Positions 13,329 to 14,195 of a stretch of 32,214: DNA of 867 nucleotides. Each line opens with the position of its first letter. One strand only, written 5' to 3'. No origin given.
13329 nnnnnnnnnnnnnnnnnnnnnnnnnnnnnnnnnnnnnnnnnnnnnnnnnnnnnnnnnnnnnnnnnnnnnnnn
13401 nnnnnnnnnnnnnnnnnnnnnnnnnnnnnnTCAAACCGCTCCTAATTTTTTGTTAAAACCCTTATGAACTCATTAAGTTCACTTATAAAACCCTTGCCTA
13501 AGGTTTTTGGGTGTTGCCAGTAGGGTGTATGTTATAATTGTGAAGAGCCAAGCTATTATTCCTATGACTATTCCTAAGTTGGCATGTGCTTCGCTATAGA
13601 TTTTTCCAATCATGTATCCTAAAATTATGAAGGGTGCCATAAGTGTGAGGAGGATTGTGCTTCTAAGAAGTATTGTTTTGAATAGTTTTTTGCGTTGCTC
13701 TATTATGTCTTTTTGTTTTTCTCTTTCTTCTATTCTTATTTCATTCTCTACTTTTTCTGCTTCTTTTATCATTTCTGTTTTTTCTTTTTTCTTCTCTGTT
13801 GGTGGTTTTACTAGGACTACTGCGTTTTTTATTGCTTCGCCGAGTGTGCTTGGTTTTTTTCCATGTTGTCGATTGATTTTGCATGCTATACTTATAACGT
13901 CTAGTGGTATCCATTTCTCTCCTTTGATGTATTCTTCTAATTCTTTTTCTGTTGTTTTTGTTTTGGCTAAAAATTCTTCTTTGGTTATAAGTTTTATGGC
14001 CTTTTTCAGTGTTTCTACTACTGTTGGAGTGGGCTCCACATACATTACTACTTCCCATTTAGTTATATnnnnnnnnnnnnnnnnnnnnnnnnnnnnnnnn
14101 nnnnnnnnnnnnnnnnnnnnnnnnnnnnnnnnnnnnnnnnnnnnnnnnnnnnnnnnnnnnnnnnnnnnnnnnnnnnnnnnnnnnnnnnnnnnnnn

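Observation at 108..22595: Complete complex-I-style 11-subunit set built around a hydrogenase-type catalytic module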

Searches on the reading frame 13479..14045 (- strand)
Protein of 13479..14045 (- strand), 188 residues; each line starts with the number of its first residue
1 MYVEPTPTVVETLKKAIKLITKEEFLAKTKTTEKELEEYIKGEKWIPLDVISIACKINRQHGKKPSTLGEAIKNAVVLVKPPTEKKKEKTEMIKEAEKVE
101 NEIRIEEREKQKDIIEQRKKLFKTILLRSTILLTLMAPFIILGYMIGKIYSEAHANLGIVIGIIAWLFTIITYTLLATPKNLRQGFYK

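Call 50: search_protein_families(library=pfam, proteins=[window:13479-14045:-], max_evalue=0.001)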
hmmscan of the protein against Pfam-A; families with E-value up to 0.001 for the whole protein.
window:13479-14045:- (188 aa): 0 families
